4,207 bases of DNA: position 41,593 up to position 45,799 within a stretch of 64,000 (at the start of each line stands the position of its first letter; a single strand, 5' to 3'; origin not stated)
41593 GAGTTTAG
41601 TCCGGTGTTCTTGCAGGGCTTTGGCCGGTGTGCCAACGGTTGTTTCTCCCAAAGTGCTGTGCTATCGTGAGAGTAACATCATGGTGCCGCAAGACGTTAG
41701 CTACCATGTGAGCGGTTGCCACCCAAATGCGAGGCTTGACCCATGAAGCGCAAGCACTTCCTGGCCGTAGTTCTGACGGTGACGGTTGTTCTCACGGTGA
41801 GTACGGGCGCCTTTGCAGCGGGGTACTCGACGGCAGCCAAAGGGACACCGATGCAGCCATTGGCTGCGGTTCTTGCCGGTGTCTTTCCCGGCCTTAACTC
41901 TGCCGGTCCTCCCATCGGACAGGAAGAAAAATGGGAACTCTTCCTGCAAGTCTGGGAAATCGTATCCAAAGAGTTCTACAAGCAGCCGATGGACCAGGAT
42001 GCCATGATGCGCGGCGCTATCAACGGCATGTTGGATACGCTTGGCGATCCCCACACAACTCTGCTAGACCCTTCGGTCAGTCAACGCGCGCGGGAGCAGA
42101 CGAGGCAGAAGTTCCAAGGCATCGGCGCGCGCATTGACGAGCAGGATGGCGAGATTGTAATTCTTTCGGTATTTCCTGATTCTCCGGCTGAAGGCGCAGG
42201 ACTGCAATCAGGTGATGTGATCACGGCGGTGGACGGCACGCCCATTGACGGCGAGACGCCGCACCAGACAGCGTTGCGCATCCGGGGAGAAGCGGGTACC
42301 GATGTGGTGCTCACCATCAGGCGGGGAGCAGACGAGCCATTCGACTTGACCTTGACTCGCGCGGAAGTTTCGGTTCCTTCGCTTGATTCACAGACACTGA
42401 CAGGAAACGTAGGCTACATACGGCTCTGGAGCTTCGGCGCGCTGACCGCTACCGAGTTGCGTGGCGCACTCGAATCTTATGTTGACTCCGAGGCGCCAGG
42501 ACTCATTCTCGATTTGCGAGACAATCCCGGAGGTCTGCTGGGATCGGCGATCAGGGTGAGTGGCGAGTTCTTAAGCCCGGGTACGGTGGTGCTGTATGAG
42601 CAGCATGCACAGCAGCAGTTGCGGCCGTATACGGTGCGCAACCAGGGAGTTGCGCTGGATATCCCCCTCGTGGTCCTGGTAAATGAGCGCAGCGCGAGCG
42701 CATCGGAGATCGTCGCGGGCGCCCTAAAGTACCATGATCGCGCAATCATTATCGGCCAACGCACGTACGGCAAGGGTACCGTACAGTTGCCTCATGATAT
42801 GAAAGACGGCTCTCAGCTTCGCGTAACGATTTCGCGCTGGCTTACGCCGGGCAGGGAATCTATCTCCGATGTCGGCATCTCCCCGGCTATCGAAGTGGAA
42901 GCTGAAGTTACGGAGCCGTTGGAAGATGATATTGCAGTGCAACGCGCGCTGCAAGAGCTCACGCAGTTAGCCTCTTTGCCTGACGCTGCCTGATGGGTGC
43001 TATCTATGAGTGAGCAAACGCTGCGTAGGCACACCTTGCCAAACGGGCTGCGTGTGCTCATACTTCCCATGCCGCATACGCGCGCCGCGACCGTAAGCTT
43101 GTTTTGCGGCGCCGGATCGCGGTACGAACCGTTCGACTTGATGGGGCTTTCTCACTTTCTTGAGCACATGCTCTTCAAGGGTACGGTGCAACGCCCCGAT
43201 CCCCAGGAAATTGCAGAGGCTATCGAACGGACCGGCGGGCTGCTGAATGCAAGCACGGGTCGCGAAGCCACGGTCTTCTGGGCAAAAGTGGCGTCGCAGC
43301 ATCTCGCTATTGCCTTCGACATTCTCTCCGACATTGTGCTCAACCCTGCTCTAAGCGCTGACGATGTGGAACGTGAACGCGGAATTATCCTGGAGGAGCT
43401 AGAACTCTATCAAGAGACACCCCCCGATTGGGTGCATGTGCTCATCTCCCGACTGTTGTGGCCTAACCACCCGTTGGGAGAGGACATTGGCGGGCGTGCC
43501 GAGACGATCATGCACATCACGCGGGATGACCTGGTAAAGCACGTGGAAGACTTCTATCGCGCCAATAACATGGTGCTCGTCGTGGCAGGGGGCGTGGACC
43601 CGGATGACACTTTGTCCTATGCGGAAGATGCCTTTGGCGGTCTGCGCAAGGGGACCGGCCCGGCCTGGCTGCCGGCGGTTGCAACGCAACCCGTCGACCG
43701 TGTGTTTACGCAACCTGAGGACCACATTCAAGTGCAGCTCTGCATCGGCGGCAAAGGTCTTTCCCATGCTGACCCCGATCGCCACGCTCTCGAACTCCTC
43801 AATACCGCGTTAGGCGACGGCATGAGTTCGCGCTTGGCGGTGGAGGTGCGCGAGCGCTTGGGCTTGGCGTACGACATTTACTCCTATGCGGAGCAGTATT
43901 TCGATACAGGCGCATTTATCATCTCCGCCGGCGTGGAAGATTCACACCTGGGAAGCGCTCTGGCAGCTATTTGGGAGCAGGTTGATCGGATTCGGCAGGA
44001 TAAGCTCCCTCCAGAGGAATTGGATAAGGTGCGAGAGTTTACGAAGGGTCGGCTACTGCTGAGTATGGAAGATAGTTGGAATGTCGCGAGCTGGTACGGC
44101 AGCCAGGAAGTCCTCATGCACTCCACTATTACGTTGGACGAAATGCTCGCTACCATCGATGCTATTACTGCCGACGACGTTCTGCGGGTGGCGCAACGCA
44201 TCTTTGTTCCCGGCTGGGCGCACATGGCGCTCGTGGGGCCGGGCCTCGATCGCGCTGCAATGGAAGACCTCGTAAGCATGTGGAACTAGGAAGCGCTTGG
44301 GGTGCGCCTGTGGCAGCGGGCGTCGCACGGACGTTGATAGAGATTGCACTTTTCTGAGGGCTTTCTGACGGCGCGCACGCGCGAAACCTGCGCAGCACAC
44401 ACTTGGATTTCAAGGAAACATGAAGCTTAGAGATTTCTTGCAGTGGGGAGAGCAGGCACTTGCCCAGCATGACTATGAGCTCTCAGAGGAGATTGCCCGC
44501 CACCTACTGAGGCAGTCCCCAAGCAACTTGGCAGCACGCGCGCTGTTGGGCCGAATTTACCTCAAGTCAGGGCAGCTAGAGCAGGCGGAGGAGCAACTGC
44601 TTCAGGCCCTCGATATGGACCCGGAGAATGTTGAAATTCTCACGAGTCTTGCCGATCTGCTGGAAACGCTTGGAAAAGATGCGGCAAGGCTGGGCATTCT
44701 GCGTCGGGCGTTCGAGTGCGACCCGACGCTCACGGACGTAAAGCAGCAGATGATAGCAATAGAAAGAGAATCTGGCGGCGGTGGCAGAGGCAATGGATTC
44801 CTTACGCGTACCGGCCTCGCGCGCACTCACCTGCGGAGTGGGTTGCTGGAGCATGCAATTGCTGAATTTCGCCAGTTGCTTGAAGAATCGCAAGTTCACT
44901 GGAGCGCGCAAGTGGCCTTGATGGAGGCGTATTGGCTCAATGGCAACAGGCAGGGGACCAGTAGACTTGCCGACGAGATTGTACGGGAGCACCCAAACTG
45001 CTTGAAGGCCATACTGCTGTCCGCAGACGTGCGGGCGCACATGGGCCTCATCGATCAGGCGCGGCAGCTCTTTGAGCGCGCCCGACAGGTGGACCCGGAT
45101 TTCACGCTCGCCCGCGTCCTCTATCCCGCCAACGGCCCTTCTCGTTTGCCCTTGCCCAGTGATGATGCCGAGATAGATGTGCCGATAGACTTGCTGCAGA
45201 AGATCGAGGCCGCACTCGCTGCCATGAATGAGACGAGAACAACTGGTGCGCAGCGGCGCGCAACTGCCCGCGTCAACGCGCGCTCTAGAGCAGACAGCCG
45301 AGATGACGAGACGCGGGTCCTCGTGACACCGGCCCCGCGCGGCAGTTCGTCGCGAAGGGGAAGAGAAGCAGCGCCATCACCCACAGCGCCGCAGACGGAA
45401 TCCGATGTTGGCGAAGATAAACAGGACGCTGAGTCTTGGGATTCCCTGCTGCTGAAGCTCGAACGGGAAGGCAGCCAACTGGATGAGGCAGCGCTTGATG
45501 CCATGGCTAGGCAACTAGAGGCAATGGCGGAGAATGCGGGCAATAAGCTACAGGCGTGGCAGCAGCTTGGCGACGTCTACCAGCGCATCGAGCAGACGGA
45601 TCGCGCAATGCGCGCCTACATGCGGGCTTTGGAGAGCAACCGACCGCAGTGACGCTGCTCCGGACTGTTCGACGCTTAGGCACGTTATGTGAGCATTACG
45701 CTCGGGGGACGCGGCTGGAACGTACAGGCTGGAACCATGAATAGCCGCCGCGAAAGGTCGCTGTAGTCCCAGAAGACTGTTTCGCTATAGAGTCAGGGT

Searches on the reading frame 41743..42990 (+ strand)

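Call 74: search_protein_families(library=pfam, proteins=[window:41743-42990:+], max_evalue=0.00001)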
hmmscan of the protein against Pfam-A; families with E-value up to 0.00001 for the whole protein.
window:41743-42990:+ (416 aa): 5 families
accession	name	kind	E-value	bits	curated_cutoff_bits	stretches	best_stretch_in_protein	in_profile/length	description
PF03572.23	Peptidase_S41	-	3.3e-49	167.1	24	1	222-385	1-165/165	Peptidase family S41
PF13180.12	PDZ_2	-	4.4e-14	53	27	1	126-197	2-72/80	PDZ domain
PF17820.7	PDZ_6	-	2.6e-12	46.7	27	1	139-194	1-54/54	PDZ domain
PF00595.29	PDZ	-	4e-09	37.2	23.2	1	123-192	8-80/81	PDZ domain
PF22694.1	CtpB_N-like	-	1.4e-07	32.3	27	1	61-109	35-82/85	Activating protease CtpB N-terminal domain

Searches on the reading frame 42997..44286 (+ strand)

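Call 74: search_protein_families(library=pfam, proteins=[window:42997-44286:+], max_evalue=0.00001)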
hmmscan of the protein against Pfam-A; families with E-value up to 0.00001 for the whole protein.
window:42997-44286:+ (430 aa): 2 families
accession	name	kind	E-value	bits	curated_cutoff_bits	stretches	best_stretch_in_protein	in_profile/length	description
PF05193.26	Peptidase_M16_C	-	9.5e-40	136.8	23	1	174-347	2-179/181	Peptidase M16 inactive domain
PF00675.25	Peptidase_M16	-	2.7e-36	125.2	22.3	1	20-164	2-145/149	Insulinase (Peptidase family M16)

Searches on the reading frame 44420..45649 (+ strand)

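Call 74: search_protein_families(library=pfam, proteins=[window:44420-45649:+], max_evalue=0.00001)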
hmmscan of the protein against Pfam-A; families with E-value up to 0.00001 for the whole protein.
window:44420-45649:+ (410 aa): 11 families
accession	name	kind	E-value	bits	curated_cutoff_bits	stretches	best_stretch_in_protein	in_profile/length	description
PF13428.12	TPR_14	-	8e-21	72.9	23.5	0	38-80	2-44/44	Tetratricopeptide repeat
PF13181.12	TPR_8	-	6.1e-20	70.1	25.7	0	39-70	3-34/34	Tetratricopeptide repeat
PF14559.12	TPR_19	-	1.7e-17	63.9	25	1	13-63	1-51/68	Tetratricopeptide repeat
PF07719.23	TPR_2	-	5.6e-15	54.6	27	0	42-70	6-34/34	Tetratricopeptide repeat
PF00515.34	TPR_1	-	1.1e-13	50.8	27.8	0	42-70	6-34/34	Tetratricopeptide repeat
PF13424.12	TPR_12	-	9.1e-13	48.7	30.1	0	14-68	21-76/77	Tetratricopeptide repeat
PF13431.12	TPR_17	-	2.6e-12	46.4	24.4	0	27-58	3-34/34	Tetratricopeptide repeat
PF13432.12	TPR_16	-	1.1e-10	42.2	32.7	1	43-102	3-62/65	Tetratricopeptide repeat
PF13414.12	TPR_11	-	1.3e-10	41.2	26.8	1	44-85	1-42/42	TPR repeat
PF23914.1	TPR_CcmH_CycH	-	1.2e-09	38.6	42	1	27-87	40-100/158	Cytochrome c-type biogenesis protein H TPR domain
PF13176.12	TPR_7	-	7.5e-06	26.1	27.9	0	41-71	3-35/36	Tetratricopeptide repeat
